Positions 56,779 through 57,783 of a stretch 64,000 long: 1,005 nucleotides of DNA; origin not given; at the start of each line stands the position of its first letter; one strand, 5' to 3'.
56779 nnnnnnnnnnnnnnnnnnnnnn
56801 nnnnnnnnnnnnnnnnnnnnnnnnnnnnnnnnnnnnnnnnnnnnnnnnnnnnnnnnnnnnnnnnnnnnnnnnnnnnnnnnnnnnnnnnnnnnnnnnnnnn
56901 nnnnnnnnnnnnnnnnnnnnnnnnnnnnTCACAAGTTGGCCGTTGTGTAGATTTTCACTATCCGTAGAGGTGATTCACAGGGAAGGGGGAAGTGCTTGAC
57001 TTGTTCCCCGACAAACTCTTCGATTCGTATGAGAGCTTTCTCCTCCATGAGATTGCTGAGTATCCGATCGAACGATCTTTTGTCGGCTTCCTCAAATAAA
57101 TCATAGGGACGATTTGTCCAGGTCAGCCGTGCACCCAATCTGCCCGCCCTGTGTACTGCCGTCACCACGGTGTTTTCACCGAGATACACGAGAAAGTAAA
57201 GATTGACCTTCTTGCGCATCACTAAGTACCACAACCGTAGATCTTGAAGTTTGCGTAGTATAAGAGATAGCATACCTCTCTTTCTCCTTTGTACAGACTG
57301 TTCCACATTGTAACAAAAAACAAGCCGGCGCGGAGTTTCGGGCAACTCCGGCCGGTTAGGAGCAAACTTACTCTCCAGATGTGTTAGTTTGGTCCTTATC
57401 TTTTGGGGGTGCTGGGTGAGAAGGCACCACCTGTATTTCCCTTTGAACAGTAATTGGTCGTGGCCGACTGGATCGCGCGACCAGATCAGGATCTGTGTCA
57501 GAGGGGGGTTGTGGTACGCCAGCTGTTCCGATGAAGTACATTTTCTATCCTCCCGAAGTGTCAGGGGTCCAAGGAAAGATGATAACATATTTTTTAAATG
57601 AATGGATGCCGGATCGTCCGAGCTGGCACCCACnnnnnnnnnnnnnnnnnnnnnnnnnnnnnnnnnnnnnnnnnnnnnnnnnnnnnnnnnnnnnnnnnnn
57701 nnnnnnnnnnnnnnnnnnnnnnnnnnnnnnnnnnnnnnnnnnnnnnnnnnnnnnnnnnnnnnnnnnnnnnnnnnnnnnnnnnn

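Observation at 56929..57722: The uvrA-uvrC spacer holds a minus-strand GC-rich ~360-nt RNA ending in an intrinsic terminator immediately upstream of a 114-aa gene (a riboswitch/attenuator-like layout)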

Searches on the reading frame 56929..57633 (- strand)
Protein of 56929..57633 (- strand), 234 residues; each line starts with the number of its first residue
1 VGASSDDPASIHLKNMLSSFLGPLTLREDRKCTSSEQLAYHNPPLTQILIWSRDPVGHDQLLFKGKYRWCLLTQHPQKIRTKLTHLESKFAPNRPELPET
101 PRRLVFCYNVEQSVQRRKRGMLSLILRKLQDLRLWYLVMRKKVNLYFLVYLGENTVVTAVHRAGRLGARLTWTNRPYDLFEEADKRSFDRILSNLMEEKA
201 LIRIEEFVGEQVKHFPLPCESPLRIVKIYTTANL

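Call 9: search_protein_families(library=pfam, proteins=[window:56929-57633:-], max_evalue=1)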
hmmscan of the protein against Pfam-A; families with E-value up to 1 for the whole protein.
window:56929-57633:- (234 aa): 1 family
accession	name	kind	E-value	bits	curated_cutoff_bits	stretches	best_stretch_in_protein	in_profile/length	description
PF16376.10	fragilysinNterm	-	0.14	12.4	25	1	148-204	25-78/144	N-terminal domain of fragilysin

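Call 10: search_protein_families(library=ncbifam, proteins=[window:56929-57633:-], max_evalue=1)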
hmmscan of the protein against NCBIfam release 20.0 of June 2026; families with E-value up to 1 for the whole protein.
window:56929-57633:- (234 aa): 0 families

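Call 44: search_protein_representatives(protein=window:56929-57633:-)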
Query: 234 residues. Proteins with E-value up to 0.001 (for the whole library): 1; up to 1e-10: 1; up to 1e-30: 1. The best 1 are listed.
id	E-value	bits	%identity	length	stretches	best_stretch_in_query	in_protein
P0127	5.2e-145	497.2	100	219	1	16-234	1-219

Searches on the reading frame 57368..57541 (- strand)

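Call 9: search_protein_families(library=pfam, proteins=[window:57368-57541:-], max_evalue=1)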
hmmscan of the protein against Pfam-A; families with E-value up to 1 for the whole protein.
window:57368-57541:- (57 aa): 0 families

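Call 63: search_protein_families(library=padloc, proteins=[window:57368-57541:-], max_evalue=1)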
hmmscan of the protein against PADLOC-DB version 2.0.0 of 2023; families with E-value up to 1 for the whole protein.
window:57368-57541:- (57 aa): 0 families

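Call 64: search_protein_families(library=phrogs, proteins=[window:57368-57541:-], max_evalue=1)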
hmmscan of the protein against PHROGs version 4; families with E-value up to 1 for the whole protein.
window:57368-57541:- (57 aa): 1 family
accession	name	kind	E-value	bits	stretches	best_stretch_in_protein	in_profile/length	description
phrog_33046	-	unknown function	0.27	12.4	1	12-38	34-60/106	-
